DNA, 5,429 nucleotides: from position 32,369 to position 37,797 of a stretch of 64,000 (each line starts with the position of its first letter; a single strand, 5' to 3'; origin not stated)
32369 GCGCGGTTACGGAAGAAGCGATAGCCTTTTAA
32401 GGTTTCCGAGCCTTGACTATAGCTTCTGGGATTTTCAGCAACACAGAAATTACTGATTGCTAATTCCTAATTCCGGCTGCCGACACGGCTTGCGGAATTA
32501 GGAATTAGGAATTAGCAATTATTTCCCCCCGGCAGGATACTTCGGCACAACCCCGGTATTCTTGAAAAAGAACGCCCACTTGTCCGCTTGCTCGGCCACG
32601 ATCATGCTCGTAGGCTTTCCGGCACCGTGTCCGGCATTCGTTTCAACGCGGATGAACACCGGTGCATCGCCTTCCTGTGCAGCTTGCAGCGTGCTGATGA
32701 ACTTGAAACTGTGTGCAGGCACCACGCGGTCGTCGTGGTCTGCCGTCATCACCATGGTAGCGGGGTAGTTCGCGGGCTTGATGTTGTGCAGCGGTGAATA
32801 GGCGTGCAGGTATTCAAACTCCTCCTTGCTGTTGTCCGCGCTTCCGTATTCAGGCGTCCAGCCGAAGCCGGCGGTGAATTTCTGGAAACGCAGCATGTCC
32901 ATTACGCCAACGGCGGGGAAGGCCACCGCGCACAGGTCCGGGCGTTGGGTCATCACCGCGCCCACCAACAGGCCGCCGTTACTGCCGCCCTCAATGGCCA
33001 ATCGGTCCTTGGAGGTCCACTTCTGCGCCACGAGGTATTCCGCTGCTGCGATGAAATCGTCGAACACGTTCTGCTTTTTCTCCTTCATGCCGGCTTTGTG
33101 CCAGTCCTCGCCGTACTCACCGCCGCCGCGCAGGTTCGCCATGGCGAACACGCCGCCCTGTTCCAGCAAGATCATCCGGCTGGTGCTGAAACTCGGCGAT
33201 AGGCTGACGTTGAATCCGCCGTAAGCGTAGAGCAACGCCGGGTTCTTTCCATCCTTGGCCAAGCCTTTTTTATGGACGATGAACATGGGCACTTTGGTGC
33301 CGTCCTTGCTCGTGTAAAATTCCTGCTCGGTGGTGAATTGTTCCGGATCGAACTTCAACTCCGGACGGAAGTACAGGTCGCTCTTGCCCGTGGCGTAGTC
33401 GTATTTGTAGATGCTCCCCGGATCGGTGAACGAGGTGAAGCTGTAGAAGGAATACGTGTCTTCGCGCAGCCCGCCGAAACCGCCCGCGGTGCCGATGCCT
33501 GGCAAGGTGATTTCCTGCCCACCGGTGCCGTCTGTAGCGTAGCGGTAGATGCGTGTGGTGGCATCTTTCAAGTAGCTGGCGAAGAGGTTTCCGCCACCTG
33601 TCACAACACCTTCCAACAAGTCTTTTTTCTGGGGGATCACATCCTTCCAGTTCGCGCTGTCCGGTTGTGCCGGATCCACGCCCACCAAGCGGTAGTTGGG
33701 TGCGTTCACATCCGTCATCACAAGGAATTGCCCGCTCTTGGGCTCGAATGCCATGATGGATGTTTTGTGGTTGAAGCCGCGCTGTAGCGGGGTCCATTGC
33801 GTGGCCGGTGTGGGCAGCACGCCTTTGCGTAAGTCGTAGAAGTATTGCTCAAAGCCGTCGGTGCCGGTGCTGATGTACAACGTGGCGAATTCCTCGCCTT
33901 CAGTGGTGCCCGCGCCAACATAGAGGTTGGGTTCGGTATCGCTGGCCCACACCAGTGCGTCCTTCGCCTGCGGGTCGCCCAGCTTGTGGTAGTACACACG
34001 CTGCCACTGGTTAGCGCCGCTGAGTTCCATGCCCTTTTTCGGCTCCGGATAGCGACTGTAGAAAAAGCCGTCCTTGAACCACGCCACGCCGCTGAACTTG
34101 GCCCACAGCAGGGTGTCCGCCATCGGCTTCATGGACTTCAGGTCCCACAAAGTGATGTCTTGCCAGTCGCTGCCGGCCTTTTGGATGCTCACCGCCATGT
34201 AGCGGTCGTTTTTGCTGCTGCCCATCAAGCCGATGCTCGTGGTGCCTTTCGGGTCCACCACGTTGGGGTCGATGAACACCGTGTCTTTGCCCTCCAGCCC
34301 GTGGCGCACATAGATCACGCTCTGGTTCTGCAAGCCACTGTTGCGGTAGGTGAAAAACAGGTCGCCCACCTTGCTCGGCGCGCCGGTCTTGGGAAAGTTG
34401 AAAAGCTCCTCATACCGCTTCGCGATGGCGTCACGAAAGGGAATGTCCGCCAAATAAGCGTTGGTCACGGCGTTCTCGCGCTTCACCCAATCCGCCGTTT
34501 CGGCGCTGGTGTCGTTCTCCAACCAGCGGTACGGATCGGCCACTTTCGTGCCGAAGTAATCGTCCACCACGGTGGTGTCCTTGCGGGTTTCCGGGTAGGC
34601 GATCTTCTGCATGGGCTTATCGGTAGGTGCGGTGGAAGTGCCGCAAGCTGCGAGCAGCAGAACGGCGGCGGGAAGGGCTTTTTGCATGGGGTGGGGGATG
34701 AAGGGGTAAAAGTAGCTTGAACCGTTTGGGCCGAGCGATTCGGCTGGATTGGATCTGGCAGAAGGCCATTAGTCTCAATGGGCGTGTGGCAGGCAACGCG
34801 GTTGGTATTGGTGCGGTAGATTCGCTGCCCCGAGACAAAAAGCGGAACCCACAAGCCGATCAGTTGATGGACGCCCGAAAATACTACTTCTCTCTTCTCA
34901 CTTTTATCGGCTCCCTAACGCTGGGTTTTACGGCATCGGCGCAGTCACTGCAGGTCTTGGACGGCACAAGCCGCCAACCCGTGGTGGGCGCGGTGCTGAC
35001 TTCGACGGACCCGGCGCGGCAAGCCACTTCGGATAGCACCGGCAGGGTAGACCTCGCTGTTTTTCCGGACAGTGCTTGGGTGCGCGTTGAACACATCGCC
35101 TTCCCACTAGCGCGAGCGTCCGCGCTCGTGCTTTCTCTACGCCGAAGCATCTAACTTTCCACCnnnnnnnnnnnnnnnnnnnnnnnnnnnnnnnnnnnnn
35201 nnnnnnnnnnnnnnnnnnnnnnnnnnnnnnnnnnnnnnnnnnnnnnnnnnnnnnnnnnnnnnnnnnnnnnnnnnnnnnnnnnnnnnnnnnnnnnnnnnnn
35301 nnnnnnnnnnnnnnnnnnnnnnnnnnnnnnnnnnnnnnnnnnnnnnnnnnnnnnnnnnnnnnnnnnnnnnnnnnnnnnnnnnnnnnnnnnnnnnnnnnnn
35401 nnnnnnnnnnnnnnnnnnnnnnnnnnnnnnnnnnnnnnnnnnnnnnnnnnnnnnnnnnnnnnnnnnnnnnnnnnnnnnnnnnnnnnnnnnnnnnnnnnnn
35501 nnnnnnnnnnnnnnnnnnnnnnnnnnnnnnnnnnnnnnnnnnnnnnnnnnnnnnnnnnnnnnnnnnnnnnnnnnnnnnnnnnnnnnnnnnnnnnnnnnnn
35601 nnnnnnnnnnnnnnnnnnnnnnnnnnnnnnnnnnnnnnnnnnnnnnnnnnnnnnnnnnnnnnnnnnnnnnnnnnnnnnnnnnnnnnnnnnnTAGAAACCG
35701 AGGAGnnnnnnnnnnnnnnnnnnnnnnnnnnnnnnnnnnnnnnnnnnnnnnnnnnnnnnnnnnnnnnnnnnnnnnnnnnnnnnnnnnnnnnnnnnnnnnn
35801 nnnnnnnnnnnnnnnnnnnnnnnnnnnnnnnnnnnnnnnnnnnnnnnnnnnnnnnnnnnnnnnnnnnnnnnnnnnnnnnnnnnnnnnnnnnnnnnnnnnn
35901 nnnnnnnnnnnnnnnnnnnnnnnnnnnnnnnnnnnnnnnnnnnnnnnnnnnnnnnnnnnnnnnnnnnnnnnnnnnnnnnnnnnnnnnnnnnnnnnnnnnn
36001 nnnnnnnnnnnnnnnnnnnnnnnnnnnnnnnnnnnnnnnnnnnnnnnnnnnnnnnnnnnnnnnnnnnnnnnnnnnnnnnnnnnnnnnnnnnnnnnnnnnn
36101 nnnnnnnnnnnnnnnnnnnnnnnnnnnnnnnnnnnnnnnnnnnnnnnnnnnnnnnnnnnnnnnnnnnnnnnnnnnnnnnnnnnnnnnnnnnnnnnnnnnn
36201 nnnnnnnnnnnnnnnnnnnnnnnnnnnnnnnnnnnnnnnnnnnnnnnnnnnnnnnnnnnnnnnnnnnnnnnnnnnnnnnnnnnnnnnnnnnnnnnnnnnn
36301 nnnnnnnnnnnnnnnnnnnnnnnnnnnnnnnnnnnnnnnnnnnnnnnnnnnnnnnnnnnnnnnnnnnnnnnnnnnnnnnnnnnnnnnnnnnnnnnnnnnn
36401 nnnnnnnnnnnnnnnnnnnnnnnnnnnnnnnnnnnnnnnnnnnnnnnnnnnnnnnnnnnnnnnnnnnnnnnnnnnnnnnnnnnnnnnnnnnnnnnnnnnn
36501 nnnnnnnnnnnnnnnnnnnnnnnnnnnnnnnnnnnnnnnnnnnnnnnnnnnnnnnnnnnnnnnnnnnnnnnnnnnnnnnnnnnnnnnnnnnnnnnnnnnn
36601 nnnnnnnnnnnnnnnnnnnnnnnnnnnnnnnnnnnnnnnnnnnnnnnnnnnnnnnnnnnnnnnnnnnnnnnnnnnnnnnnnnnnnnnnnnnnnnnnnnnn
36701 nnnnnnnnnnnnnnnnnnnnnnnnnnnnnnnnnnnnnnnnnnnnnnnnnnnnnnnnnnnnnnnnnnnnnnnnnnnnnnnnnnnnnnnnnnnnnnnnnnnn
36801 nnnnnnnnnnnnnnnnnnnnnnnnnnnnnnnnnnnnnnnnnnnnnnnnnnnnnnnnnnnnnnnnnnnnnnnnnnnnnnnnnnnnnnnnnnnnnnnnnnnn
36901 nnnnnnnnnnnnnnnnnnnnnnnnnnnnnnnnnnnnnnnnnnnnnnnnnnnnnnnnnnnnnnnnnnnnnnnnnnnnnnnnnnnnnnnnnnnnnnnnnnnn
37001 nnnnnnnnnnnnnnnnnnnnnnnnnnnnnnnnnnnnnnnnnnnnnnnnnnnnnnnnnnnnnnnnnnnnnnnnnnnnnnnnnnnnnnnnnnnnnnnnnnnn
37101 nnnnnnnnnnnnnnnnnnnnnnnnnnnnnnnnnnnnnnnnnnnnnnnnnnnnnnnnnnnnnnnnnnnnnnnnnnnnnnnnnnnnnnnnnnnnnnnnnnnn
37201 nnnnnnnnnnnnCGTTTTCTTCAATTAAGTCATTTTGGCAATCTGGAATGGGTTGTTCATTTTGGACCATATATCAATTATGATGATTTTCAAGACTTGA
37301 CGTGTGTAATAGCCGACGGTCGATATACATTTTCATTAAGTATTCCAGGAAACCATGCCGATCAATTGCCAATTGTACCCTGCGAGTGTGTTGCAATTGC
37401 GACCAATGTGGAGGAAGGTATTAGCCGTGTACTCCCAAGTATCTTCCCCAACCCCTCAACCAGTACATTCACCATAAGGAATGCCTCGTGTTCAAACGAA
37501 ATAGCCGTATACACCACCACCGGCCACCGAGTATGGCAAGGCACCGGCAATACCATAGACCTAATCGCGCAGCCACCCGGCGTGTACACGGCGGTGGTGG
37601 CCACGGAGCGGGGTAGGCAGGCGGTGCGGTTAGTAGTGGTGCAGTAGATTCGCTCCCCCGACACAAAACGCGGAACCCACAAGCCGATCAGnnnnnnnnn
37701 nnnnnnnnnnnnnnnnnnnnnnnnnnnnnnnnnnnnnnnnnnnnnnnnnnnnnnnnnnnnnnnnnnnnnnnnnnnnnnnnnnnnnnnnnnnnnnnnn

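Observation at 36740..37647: Mosaic T9SS cargo gene: ~35% GC N-terminal module grafted onto a native GC-rich CTD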

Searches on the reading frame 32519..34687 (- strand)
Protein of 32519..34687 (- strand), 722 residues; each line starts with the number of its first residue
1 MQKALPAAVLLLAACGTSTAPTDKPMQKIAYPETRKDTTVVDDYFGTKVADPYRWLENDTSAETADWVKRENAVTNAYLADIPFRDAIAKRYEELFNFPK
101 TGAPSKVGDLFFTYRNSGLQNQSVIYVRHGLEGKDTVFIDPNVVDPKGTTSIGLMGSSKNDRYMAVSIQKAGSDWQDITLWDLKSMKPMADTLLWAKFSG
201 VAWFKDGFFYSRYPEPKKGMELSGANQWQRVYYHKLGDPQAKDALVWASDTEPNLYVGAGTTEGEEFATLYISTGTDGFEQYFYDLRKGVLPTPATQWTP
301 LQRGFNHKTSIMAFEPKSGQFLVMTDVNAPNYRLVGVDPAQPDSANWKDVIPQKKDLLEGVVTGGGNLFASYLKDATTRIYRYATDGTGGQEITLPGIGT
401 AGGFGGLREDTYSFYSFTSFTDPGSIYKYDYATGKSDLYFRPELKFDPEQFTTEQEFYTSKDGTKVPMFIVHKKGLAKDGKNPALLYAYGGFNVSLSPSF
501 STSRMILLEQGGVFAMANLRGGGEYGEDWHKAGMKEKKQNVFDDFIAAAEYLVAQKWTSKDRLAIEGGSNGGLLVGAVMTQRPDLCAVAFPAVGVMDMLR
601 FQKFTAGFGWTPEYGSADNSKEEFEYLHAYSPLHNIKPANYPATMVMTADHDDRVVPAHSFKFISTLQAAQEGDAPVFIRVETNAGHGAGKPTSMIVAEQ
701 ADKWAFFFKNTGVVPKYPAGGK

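Call 15: find_encoding_contigs(protein=window:32519-34687:-, flank=10000, max_places=10)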
Protein window:32519-34687:- (722 aa): 1 contig read that carries it; 1 place shown.
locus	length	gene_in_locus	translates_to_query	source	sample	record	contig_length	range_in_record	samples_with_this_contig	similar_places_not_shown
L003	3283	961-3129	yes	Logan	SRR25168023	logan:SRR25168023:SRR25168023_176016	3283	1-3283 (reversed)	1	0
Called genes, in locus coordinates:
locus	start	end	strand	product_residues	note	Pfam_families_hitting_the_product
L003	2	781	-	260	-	?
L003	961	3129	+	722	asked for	PF02897:Peptidase_S9_N, PF00326:Peptidase_S9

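Call 65: list_cluster_members(proteins=[P0001, window:32519-34687:-, window:35164-35694:+])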
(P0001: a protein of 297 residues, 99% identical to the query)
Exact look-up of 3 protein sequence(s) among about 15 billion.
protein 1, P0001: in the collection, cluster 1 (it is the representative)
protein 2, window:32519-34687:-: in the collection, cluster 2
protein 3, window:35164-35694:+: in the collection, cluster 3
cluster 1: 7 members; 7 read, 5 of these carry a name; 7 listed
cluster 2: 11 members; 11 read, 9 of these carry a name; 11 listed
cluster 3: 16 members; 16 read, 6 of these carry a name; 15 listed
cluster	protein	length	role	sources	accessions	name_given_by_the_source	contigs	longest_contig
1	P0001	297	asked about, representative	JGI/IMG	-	hypothetical protein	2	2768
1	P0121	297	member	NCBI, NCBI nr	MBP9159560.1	MAG: T9SS type A sorting domain-containing protein [Flavobacteriales bacterium] | T9SS type A sorting domain-containing protein [Flavobacteriales bacterium]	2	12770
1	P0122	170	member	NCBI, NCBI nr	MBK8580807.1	MAG: hypothetical protein IPL86_02905 [Flavobacteriales bacterium] | hypothetical protein [Flavobacteriales bacterium]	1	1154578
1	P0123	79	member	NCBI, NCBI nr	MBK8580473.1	MAG: T9SS type A sorting domain-containing protein [Flavobacteriales bacterium] | T9SS type A sorting domain-containing protein [Flavobacteriales bacterium]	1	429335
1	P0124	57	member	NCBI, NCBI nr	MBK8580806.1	MAG: T9SS type A sorting domain-containing protein [Flavobacteriales bacterium] | T9SS type A sorting domain-containing protein [Flavobacteriales bacterium]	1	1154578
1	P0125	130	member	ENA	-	-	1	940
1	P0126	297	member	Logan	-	-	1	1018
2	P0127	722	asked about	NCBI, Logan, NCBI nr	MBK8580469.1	MAG: S9 family peptidase [Flavobacteriales bacterium] | S9 family peptidase [Flavobacteriales bacterium]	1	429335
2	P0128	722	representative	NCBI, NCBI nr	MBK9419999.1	MAG: S9 family peptidase [Flavobacteriales bacterium] | S9 family peptidase [Flavobacteriales bacterium]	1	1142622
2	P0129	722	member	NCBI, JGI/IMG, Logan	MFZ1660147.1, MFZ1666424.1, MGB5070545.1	MAG: prolyl oligopeptidase family serine peptidase [Flavobacteriales bacterium] | prolyl oligopeptidase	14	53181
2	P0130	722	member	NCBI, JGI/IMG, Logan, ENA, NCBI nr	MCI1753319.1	MAG: prolyl oligopeptidase family serine peptidase [Flavobacteriales bacterium] | prolyl oligopeptidase | prolyl oligopeptidase family serine peptidase [Flavobacteriales bacterium]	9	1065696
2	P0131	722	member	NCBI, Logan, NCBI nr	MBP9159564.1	MAG: S9 family peptidase [Flavobacteriales bacterium] | S9 family peptidase [Flavobacteriales bacterium]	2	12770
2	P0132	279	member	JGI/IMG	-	prolyl oligopeptidase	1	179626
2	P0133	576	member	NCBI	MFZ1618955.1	MAG: prolyl oligopeptidase family serine peptidase, partial [Flavobacteriales bacterium]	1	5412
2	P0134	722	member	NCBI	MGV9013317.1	MAG: prolyl oligopeptidase family serine peptidase [Flavobacteriales bacterium]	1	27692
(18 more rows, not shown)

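Call 67: find_encoding_contigs(protein=P0122, flank=10000, max_places=3)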
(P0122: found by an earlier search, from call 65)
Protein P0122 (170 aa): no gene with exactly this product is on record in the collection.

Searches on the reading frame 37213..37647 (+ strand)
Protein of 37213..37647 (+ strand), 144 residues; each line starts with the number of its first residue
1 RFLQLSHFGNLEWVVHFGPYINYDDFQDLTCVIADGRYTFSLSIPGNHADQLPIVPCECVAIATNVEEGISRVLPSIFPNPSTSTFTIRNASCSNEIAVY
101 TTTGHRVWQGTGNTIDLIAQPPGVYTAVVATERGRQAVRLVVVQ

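Call 9: search_protein_families(library=ncbifam, proteins=[window:37213-37647:+], max_evalue=0.1)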
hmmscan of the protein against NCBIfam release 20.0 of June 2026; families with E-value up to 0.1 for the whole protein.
window:37213-37647:+ (144 aa): 2 families
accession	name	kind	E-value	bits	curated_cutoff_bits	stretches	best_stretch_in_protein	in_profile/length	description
TIGR04183.1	Por_Secre_tail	domain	8.5e-08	32.1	23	1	77-142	1-71/72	T9SS type A sorting domain-containing protein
NF038113.1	T9SSA_dep_M36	equivalog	0.007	14.5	885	1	57-141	778-867/869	T9SS-dependent M36 family metallopeptidase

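Call 11: search_protein_families(library=pfam, proteins=[window:37213-37647:+], max_evalue=0.1)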
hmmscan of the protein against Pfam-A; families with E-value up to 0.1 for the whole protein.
window:37213-37647:+ (144 aa): 1 family
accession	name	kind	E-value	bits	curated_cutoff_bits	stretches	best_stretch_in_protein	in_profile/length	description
PF18962.6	Por_Secre_tail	-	7.4e-07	29.8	27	1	77-142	1-75/75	Secretion system C-terminal sorting domain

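Call 60: find_encoding_contigs(protein=window:37297-37647:+, flank=10000, max_places=10)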
Protein window:37297-37647:+ (116 aa): no gene with exactly this product is on record in the collection.

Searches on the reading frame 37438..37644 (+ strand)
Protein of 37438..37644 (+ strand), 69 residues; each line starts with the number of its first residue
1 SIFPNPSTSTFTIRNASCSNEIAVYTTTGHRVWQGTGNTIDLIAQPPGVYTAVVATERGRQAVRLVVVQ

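Call 28: find_homologous_proteins(query=window:37438-37644:+, max_evalue=0.001)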
Query seq(69 aa) (69 aa): 2 proteins with E <= 0.001 among 2 candidates.
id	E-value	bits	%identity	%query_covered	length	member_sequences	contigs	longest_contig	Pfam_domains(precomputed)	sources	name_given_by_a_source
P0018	5.8e-23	97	67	100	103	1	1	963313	PF18962.8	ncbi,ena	-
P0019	7.8e-20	87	69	99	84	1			PF18962.8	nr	nr:T9SS type A sorting domain-containing protein [Flavobacteriales bacterium]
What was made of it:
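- Tried and rejected: A CTD-only search of the word-indexed database returned just two hits (call 28).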

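Call 32: search_protein_representatives(protein=window:37438-37644:+)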
Query: 69 residues. Proteins with E-value up to 0.001 (for the whole library): 107; up to 1e-10: 7; up to 1e-30: 1. The best 107 are listed.
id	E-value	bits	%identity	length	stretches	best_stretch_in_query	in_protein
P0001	2.1e-37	141.1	100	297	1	1-68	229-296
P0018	1.9e-23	97.2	69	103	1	2-68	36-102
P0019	2.5e-20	87.4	73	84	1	3-68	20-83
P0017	1.5e-17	78.7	96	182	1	23-68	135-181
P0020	2.5e-15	71.6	54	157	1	3-67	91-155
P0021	1.1e-13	66.4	37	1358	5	15-59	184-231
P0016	3.1e-11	58.7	57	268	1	2-68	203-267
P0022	1.6e-10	56.5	33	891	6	14-52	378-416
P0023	6.6e-10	54.5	53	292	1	3-68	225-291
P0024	7.3e-10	54.4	46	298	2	2-68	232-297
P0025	1.4e-09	53.5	55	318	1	3-68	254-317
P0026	4.8e-09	51.9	44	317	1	2-67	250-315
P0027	5.5e-09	51.7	49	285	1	4-68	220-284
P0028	7.0e-09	51.3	50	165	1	3-68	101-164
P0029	1.9e-08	50.0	52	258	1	4-68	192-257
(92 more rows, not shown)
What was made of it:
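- Tried and rejected: The full HMMER scan of representatives was used instead (call 32).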
